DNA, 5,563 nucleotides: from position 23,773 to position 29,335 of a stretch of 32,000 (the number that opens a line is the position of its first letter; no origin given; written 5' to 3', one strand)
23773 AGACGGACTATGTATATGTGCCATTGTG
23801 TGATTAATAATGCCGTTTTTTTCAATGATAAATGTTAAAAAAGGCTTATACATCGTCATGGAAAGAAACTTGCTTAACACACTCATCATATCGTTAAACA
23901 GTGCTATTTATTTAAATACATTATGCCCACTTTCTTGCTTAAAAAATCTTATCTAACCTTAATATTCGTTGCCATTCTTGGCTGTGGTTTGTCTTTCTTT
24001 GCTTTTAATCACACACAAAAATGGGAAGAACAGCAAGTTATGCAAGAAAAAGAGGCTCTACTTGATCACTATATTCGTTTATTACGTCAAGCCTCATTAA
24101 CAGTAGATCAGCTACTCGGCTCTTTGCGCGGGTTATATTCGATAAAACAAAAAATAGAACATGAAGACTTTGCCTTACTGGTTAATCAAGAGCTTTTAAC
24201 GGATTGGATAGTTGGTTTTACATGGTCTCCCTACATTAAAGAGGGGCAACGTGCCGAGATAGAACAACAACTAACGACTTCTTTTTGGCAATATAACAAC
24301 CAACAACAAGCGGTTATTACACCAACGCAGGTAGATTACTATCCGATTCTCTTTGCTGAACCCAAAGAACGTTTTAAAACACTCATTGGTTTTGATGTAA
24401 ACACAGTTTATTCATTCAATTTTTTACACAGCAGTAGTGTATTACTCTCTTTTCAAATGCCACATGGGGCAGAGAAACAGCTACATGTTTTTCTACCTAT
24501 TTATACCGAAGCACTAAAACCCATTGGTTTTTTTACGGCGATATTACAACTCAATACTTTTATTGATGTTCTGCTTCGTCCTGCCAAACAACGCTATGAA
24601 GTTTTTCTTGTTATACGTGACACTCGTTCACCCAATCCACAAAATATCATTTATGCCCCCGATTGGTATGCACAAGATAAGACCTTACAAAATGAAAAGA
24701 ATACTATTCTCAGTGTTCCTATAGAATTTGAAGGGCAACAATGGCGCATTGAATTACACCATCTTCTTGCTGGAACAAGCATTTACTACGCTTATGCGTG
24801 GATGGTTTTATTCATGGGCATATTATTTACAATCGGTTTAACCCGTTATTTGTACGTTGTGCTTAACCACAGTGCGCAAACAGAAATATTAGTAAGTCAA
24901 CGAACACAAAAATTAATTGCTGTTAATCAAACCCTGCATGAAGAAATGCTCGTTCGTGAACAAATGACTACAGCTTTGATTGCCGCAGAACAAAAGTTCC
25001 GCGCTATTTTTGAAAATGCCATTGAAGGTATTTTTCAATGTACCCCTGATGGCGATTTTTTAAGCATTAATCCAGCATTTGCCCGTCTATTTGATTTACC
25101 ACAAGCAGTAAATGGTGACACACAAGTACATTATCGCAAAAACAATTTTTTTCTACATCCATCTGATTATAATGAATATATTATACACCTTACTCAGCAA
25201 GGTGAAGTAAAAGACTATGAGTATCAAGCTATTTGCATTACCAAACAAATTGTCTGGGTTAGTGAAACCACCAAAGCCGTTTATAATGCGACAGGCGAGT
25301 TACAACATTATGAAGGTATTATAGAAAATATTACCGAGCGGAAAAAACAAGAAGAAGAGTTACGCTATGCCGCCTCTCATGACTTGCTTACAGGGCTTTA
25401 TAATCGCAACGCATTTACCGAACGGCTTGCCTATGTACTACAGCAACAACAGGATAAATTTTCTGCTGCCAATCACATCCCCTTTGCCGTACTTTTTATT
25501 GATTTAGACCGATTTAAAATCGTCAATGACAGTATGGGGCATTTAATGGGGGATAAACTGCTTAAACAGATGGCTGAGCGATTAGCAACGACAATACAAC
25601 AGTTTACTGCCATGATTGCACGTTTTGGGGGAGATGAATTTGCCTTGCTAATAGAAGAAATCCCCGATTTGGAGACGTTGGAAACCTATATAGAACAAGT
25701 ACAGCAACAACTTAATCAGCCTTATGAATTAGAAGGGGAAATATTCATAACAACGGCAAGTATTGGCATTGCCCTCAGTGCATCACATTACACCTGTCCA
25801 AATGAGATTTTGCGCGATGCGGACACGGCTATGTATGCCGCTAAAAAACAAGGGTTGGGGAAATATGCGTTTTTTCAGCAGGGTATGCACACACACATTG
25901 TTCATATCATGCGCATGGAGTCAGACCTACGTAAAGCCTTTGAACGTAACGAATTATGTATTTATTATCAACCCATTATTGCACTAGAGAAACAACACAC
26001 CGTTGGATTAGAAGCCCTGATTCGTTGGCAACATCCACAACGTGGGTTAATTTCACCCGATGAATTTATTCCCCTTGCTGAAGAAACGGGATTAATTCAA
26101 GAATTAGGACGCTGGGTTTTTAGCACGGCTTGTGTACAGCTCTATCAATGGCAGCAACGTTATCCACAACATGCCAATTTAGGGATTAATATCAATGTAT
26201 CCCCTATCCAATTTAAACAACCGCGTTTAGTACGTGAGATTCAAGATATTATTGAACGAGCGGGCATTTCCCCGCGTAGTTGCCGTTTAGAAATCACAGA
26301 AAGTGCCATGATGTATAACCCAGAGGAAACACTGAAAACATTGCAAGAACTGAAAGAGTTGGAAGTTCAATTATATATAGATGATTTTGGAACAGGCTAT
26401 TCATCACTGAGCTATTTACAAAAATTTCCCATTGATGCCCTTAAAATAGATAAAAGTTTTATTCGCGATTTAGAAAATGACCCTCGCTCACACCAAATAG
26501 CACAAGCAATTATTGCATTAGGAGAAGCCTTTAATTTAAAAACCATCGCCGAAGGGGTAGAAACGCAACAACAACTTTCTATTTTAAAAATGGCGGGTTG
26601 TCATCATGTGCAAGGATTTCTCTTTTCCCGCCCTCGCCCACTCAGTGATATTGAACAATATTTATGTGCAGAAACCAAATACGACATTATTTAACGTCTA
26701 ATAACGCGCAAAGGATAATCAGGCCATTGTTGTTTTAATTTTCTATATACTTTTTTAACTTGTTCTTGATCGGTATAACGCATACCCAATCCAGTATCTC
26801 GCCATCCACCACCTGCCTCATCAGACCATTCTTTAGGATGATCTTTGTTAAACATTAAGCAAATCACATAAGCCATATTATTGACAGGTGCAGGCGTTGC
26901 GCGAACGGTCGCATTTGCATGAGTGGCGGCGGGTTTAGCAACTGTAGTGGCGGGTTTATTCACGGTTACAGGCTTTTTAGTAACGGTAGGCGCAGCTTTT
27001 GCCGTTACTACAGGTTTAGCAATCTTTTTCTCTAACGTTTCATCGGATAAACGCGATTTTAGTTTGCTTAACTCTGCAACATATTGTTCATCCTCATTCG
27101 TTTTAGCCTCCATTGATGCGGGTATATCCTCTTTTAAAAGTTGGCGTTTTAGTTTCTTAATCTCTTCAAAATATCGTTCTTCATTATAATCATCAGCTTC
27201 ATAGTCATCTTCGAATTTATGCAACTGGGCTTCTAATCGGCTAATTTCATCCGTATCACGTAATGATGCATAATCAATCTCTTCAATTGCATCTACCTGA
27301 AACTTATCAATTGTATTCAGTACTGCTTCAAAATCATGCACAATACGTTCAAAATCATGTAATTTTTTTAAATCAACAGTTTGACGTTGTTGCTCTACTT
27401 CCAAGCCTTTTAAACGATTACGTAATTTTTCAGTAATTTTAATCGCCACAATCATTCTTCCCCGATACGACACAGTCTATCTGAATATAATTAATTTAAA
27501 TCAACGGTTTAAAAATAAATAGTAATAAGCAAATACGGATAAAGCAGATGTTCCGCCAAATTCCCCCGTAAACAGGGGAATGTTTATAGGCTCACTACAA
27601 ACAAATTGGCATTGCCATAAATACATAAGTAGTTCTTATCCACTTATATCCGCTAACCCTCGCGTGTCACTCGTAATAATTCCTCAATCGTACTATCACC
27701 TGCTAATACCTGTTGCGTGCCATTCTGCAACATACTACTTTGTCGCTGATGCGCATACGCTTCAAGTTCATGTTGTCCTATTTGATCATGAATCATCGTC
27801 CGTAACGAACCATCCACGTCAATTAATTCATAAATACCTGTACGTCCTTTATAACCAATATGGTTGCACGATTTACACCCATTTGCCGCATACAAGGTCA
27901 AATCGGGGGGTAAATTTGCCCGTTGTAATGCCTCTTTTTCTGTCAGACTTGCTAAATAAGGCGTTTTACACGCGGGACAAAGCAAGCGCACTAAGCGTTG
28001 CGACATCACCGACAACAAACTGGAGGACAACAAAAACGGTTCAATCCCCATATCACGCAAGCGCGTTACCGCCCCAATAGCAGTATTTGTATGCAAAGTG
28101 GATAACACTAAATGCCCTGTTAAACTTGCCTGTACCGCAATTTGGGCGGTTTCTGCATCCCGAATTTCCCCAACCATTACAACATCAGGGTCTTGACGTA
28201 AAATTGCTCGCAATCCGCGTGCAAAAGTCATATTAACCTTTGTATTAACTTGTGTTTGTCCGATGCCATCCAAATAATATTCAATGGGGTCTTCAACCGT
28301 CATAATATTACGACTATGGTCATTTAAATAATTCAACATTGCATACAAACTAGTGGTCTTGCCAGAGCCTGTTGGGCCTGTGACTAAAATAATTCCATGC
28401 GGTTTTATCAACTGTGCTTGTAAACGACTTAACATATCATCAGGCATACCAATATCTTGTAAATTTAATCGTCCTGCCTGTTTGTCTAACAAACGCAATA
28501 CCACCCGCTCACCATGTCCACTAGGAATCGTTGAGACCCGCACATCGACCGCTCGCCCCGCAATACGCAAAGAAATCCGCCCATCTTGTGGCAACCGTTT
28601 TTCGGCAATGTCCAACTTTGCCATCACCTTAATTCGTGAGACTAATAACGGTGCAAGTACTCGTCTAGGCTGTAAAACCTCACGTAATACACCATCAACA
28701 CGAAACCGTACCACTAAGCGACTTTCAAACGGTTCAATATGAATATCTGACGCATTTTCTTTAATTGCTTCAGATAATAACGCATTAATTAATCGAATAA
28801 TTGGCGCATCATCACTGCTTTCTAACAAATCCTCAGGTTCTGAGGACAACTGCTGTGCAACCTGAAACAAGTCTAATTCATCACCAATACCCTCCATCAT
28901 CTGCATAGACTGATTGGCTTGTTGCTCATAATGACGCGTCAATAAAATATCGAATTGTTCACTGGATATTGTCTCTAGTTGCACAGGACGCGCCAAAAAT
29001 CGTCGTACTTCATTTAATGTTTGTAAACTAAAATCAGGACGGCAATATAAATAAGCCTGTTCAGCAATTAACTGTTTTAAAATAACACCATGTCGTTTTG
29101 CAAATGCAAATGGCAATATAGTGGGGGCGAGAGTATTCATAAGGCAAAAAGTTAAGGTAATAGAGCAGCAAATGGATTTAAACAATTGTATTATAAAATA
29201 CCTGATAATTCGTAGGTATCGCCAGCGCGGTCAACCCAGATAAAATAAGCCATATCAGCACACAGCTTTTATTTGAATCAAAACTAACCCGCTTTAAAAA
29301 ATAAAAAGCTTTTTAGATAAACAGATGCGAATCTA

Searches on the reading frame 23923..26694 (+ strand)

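Call 11: search_protein_families(library=pfam, proteins=[window:23923-26694:+], max_evalue=0.001)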
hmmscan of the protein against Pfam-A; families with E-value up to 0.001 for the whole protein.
window:23923-26694:+ (923 aa): 6 families
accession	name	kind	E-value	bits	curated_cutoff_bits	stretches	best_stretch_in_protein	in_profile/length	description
PF00563.25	EAL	-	2.9e-80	269.5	31.3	1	668-904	3-236/236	EAL domain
PF00990.26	GGDEF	-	3.9e-43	147.4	23.8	1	484-644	1-158/161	Diguanylate cyclase, GGDEF domain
PF03924.19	CHASE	-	8.9e-11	42.3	25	1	78-244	3-189/189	CHASE domain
PF13188.13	PAS_8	-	1.4e-07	31.5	21.8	1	357-396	1-38/65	PAS domain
PF13426.13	PAS_9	-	8.3e-07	29.7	27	1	368-472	2-103/103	PAS domain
PF00989.32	PAS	-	2.2e-05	24.8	22.6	1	358-464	2-107/113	PAS fold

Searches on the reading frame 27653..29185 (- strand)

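Call 33: search_protein_families(library=pfam, proteins=[window:27653-29185:-], max_evalue=0.01)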
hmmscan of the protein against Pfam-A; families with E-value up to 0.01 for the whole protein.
window:27653-29185:- (510 aa): 10 families
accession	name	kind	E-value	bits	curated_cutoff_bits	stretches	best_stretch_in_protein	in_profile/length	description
PF00437.27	T2SSE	-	1.1e-155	518.4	24.9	1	123-505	2-370/370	Type II/IV secretion system protein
PF22341.1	GSPE_N1E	-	3.7e-22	78.7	27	1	24-86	2-64/64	GSPII protein E, N1E domain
PF13401.12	AAA_22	-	7.1e-05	23.6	27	1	263-298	5-40/130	AAA domain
PF13191.12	AAA_16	-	0.00013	22.9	32.6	1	262-351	24-104/167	AAA ATPase domain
PF20720.3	nSTAND3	-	0.00041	20.5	27.2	1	258-300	12-54/155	Novel STAND NTPase 3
PF13555.12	AAA_29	-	0.00068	19.8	27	1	260-287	19-46/61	P-loop containing region of AAA domain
PF13604.12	AAA_30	-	0.0016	18.6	27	0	259-294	14-49/191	AAA domain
PF13476.12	AAA_23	-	0.0019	19.3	27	1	263-292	19-48/201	AAA domain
PF25199.1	nSTAND_NTPase5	-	0.0019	18.5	34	1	261-302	39-81/145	Novel STAND NTPase 5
PF13173.12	AAA_14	-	0.0088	16.5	27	0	264-302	3-42/129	AAA domain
